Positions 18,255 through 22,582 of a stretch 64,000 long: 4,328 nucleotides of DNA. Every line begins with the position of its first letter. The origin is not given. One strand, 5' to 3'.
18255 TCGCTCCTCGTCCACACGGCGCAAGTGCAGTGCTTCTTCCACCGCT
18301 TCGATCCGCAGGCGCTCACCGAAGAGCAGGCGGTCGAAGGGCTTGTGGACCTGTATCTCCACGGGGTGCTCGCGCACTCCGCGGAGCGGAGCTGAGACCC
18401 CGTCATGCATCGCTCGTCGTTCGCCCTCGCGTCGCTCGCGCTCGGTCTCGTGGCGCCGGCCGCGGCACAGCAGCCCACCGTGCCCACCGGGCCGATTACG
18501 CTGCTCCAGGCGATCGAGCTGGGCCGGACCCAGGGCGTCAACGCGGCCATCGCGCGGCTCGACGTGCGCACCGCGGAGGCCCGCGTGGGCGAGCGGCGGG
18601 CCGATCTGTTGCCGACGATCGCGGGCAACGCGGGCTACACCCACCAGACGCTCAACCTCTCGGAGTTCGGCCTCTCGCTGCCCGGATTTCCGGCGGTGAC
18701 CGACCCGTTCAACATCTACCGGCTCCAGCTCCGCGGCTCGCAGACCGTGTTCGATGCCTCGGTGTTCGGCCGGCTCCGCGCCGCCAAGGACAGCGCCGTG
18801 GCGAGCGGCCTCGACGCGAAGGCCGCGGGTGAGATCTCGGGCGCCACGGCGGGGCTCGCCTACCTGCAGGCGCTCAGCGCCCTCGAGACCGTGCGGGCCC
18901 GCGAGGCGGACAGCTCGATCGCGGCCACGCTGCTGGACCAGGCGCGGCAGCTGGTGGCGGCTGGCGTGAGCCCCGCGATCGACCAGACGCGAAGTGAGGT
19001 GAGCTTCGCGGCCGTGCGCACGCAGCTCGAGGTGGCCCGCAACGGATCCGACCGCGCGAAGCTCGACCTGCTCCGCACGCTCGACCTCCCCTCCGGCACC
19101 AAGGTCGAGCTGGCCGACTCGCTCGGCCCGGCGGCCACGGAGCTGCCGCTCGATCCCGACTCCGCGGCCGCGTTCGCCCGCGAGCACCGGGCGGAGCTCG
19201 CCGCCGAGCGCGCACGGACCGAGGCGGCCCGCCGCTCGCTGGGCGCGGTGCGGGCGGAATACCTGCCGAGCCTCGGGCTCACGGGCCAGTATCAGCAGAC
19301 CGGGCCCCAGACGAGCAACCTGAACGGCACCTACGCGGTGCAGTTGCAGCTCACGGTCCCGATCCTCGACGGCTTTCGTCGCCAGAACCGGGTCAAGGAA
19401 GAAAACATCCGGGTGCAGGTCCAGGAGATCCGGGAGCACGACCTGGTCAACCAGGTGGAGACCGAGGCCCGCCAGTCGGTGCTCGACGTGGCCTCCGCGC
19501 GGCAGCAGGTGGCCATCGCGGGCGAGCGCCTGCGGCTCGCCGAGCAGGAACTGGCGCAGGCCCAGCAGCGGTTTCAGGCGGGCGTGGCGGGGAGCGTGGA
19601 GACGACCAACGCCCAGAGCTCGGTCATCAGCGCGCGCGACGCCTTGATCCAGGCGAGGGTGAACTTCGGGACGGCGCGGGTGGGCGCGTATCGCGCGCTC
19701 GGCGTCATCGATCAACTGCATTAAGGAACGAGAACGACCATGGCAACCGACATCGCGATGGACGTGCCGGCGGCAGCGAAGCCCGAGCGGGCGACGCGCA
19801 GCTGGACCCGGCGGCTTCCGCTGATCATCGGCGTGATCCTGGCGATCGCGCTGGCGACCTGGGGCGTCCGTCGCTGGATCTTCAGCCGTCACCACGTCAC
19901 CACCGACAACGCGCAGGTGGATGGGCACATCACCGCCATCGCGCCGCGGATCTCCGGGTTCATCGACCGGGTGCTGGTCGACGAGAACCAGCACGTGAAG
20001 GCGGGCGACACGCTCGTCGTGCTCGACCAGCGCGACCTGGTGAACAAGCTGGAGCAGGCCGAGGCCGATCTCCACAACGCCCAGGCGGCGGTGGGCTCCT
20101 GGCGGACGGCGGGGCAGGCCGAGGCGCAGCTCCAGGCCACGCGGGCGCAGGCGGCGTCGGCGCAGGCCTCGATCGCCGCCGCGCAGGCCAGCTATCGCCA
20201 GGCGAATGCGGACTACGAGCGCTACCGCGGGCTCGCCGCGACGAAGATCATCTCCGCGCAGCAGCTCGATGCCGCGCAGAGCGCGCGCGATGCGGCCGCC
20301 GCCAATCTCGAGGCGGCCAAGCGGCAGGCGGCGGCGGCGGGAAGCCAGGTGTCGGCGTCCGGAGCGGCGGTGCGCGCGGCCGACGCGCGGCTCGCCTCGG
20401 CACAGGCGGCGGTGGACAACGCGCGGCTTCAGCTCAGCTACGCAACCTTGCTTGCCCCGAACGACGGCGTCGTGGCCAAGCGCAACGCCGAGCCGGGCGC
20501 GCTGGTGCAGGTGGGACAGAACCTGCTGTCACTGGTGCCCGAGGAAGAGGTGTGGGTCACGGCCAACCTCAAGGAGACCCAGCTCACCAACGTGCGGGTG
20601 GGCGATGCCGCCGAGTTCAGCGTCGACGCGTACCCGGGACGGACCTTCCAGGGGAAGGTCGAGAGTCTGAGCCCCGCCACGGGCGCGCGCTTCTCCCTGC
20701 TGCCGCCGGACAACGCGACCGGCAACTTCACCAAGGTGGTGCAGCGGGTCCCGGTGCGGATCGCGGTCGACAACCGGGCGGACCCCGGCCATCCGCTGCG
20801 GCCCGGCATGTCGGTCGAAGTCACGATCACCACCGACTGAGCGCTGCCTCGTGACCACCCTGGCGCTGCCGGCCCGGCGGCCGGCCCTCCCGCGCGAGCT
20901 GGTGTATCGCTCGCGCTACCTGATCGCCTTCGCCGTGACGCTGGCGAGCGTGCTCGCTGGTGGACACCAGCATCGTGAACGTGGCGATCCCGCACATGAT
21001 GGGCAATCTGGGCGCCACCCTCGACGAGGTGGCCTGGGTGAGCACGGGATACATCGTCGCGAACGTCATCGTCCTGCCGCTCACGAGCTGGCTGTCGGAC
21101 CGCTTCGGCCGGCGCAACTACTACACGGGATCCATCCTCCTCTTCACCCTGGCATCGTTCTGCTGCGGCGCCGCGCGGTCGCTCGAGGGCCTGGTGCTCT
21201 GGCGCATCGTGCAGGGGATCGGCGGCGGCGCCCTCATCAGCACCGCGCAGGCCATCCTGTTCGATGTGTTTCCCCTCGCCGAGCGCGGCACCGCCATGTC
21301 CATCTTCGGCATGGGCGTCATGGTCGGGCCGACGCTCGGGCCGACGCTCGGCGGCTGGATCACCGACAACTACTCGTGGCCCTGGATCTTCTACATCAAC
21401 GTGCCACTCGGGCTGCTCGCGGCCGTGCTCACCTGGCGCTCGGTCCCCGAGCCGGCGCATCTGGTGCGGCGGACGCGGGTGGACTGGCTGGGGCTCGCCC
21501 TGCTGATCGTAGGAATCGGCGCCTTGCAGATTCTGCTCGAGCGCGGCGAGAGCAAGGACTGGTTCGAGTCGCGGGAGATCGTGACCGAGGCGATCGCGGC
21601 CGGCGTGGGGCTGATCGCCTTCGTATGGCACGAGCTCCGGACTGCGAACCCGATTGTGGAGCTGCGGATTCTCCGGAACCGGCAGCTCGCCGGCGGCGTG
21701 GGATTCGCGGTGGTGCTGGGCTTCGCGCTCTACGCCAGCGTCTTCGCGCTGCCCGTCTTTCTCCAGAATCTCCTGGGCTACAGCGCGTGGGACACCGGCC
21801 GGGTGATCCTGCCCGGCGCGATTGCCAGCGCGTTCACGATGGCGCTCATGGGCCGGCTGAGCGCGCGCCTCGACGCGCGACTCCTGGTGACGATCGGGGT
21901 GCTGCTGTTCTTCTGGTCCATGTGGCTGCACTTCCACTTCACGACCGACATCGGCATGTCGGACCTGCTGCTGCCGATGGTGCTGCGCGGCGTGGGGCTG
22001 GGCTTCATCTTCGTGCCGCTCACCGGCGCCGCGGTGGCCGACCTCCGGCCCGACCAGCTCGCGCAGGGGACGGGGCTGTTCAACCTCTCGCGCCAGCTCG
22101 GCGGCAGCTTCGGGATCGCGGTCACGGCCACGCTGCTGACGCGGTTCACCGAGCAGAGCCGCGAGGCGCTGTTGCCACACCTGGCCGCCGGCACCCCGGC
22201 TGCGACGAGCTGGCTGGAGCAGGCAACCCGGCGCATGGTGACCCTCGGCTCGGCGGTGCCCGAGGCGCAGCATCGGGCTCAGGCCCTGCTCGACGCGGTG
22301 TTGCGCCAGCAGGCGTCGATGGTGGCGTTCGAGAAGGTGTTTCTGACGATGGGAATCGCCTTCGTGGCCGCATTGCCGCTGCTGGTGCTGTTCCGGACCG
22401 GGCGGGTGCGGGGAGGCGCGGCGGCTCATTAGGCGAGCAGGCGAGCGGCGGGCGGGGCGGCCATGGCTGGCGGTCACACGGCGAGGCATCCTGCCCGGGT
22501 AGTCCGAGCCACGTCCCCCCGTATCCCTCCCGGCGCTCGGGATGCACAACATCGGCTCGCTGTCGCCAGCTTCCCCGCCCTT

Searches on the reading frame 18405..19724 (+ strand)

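Call 9: search_protein_families(library=pfam, proteins=[window:18405-19724:+], max_evalue=0.001)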
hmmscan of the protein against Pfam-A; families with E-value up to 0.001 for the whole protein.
window:18405-19724:+ (439 aa): 1 family
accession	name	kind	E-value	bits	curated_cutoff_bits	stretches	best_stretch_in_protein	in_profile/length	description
PF02321.23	OEP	-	2.2e-44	152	22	2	254-433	4-187/187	Outer membrane efflux protein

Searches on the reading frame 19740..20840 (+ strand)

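Call 9: search_protein_families(library=pfam, proteins=[window:19740-20840:+], max_evalue=0.001)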
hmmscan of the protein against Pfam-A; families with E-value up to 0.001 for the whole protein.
window:19740-20840:+ (366 aa): 5 families
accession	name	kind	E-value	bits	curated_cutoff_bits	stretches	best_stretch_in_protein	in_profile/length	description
PF16576.10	HlyD_D23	-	2.2e-25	89.6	30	1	63-313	18-187/214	Barrel-sandwich domain of CusB or HlyD membrane-fusion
PF13437.12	HlyD_3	-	9.7e-19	68.5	22.2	1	236-356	1-106/106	HlyD family secretion protein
PF00529.27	CusB_dom_1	-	3.9e-15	56.3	26.5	1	44-365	12-89/89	Cation efflux system protein CusB domain 1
PF13533.13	Biotin_lipoyl_2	-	5.1e-07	29.8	29.8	1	66-96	2-32/32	Biotin-lipoyl like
PF00364.28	Biotin_lipoyl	-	0.0009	19.5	22.1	0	69-95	6-36/73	Biotin-requiring enzyme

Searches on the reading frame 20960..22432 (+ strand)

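Call 9: search_protein_families(library=pfam, proteins=[window:20960-22432:+], max_evalue=0.001)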
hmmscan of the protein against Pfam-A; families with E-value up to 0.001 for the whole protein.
window:20960-22432:+ (490 aa): 4 families
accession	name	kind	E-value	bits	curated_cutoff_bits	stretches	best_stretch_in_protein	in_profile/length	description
PF07690.21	MFS_1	-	3.8e-63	213.9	33.4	1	1-385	10-346/347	Major Facilitator Superfamily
PF00083.30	Sugar_tr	-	2.5e-11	43.6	22.3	1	26-159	50-189/452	Sugar (and other) transporter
PF06609.19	TRI12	-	5.6e-06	25.5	23.2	1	8-226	65-292/599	Fungal trichothecene efflux pump (TRI12)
PF13347.12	MFS_2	-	0.00047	19.2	27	1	18-121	256-367/427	MFS/sugar transport protein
